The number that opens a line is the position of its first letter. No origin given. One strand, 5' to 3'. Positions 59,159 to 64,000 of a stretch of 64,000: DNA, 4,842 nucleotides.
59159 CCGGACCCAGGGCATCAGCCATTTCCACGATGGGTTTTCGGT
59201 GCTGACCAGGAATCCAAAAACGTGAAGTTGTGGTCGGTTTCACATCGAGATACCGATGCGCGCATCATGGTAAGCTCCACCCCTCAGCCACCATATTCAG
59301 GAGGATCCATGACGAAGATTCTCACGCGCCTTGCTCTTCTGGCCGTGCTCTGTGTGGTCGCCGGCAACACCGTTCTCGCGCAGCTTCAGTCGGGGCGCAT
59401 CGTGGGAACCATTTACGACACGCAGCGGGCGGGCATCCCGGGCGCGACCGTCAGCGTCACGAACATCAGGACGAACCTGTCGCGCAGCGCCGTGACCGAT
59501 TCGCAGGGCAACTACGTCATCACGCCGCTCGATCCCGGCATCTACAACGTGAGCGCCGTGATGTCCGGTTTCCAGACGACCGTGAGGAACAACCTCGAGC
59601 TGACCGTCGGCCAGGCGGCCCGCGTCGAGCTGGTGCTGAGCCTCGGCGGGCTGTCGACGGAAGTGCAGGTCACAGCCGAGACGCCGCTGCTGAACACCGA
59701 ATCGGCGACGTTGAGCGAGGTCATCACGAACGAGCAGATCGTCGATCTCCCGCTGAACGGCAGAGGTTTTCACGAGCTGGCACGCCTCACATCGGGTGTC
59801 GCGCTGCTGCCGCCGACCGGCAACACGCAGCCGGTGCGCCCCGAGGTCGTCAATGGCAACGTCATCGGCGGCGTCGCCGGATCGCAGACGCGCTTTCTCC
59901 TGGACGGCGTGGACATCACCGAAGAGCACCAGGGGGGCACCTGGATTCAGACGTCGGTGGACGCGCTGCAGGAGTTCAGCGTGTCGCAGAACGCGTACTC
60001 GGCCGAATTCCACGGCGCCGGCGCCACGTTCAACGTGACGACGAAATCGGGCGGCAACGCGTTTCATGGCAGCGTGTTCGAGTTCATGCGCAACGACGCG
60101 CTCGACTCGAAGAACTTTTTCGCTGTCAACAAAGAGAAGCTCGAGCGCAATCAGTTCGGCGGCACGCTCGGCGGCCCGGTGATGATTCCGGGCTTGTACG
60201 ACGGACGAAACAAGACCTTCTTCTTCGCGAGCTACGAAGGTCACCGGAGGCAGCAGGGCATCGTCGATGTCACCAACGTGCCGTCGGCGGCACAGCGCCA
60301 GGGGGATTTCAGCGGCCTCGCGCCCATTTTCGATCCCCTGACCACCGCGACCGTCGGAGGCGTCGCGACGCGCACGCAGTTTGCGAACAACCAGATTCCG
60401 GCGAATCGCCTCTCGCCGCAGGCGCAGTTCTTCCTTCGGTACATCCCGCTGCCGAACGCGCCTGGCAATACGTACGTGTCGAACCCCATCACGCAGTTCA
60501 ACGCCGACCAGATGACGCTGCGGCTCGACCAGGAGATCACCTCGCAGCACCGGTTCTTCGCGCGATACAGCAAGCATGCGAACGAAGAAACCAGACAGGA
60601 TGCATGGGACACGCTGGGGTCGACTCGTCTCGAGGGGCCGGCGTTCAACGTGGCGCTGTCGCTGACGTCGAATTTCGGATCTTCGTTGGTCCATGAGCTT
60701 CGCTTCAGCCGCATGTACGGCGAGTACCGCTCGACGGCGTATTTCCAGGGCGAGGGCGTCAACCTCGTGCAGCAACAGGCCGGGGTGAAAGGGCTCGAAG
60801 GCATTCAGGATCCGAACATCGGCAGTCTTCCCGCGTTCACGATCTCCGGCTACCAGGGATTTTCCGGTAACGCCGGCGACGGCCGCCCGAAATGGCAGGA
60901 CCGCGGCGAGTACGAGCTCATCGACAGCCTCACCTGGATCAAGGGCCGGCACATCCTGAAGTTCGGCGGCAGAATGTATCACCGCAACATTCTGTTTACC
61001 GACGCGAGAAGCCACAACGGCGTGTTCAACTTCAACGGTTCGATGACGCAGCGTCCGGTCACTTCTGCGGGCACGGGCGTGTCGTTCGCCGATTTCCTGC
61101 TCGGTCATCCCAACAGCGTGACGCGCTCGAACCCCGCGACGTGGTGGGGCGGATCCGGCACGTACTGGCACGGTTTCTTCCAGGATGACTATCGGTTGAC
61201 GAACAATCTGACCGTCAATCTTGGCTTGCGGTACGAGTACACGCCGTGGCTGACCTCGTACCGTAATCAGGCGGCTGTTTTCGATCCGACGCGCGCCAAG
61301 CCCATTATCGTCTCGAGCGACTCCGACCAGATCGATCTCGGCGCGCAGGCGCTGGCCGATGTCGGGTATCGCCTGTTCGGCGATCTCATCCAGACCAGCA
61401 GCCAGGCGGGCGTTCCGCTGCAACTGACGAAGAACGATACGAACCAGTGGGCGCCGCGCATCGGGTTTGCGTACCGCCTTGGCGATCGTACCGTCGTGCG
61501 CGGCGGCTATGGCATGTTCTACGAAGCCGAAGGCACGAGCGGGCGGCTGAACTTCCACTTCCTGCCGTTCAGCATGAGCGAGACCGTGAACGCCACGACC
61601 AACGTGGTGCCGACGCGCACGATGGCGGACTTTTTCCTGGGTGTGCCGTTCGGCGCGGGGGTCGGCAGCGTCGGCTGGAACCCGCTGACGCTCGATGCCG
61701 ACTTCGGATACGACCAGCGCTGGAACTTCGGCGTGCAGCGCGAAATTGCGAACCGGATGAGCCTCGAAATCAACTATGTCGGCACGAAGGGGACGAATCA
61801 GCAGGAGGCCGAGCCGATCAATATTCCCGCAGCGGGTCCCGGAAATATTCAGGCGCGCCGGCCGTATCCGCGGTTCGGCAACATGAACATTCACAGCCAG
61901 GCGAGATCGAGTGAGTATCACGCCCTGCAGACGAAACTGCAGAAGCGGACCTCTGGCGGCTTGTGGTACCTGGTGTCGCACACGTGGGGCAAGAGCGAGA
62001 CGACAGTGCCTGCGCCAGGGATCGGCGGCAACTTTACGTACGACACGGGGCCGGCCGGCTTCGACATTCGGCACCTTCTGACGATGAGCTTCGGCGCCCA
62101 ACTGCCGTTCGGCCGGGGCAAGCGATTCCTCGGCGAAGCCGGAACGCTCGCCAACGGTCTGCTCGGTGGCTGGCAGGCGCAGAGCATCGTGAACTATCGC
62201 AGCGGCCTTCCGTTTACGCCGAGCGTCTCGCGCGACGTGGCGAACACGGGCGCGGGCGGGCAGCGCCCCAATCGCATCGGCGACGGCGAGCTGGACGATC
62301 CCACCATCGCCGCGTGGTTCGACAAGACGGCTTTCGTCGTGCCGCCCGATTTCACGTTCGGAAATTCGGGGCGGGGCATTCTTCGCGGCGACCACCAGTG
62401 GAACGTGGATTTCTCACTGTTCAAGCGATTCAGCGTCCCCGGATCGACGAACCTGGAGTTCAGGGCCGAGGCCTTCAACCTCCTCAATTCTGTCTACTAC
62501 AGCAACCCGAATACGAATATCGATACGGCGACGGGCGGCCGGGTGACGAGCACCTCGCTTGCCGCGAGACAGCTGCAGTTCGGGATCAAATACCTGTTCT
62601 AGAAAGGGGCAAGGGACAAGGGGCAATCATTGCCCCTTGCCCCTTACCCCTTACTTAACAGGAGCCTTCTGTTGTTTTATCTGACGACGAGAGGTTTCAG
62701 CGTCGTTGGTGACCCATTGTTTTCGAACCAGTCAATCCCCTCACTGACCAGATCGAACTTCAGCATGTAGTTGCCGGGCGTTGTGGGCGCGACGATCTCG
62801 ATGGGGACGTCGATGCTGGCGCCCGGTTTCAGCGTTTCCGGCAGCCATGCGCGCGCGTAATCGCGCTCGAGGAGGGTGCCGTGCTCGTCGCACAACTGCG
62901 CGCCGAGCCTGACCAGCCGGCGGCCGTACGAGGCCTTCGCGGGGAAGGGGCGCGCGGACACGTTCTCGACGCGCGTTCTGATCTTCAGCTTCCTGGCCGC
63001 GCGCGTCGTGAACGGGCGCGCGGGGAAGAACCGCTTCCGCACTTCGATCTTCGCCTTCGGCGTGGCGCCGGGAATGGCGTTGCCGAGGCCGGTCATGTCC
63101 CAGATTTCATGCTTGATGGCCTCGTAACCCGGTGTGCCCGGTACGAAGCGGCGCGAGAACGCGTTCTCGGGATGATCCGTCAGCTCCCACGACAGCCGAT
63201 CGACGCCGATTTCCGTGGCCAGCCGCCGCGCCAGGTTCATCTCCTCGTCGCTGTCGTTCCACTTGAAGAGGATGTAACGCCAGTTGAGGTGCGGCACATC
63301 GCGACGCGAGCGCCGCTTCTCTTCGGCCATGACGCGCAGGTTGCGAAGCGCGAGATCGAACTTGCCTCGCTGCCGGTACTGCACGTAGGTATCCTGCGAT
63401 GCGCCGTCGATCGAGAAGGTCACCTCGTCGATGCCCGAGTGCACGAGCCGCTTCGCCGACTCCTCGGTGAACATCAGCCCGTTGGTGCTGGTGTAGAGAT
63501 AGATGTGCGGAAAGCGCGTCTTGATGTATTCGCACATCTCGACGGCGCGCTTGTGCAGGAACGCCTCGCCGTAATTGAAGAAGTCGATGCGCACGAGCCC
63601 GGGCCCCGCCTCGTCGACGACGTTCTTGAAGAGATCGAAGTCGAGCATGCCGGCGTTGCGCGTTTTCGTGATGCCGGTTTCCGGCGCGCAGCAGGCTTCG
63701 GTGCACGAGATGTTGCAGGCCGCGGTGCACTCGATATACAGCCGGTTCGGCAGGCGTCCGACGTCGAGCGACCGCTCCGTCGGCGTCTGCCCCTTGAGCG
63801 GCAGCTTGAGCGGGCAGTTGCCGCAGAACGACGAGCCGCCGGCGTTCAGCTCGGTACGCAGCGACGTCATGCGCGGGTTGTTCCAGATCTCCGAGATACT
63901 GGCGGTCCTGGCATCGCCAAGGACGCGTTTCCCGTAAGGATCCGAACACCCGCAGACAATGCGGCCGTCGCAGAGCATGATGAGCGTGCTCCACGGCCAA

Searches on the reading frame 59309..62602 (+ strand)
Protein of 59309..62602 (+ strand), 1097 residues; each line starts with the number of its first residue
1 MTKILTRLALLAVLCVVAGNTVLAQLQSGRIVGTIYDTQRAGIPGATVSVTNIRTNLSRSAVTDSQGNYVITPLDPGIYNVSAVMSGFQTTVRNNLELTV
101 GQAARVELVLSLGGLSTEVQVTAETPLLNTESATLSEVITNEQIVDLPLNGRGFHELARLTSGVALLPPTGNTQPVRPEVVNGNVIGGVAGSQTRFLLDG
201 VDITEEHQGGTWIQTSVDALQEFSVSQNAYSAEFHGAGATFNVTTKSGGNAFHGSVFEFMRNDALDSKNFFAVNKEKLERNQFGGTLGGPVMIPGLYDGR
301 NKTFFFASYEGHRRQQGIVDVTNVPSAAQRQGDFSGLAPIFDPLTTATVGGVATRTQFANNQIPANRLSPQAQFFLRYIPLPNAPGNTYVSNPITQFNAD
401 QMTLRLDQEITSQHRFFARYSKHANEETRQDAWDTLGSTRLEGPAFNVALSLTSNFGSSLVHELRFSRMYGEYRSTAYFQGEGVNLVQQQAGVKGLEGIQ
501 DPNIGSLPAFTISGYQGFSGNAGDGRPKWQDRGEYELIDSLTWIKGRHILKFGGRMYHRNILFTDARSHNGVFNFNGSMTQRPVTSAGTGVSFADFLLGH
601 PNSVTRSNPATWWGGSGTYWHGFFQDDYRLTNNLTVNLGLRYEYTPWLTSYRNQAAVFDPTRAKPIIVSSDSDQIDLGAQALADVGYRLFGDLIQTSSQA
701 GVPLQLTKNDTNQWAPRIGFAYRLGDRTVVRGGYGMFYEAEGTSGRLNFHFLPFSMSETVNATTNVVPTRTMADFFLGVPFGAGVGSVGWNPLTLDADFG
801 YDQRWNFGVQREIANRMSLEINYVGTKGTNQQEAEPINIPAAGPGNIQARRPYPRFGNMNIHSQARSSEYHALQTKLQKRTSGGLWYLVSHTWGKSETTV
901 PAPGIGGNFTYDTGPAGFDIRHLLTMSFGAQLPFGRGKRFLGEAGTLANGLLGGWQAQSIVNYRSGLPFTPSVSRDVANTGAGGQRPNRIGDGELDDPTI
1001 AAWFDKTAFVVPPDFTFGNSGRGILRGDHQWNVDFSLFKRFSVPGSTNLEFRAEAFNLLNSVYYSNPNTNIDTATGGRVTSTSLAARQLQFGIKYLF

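Call 14: search_protein_families(library=pfam, proteins=[window:59309-62602:+])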
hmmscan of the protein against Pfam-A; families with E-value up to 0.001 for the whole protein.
window:59309-62602:+ (1097 aa): 5 families
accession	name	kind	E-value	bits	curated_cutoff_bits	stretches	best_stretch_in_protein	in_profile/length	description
PF25183.1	OMP_b-brl_4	-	7.4e-233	776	30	1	244-1090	1-838/838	Outer membrane beta barrel domain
PF13620.12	CarboxypepD_reg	-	4.6e-19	69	32.3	1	31-110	2-81/82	Carboxypeptidase regulatory-like domain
PF13715.12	CarbopepD_reg_2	-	6.9e-07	29.7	32.2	1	31-107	1-73/88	CarboxypepD_reg-like domain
PF17210.9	SdrD_B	-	2.4e-06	28.1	29.7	1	36-94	17-76/112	SdrD B-like domain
PF00593.30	TonB_dep_Rec_b-barrel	-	0.00026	21.4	27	1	489-751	102-253/436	TonB dependent receptor-like, beta-barrel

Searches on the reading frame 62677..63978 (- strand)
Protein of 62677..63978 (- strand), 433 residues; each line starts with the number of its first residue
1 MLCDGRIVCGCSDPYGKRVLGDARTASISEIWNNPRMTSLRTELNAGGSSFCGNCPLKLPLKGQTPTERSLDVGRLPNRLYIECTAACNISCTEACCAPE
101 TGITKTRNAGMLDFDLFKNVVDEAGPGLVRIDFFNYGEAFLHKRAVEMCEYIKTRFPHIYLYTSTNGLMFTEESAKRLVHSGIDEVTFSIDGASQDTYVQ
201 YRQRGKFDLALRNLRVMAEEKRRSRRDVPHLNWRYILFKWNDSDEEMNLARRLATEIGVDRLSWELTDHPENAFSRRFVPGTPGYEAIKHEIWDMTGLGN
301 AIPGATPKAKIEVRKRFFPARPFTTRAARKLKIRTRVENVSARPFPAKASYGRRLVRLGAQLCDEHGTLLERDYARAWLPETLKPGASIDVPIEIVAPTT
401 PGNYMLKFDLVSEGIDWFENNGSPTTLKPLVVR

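Call 14: search_protein_families(library=pfam, proteins=[window:62677-63978:-])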
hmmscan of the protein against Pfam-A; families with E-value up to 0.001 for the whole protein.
window:62677-63978:- (433 aa): 2 families
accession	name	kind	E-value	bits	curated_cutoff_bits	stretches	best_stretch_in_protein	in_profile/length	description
PF04055.27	Radical_SAM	-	2.1e-11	44.7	29.5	1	83-221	2-140/166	Radical SAM superfamily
PF13186.11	SPASM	-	2.2e-06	28.3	21.5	1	3-56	12-67/67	Iron-sulfur cluster-binding domain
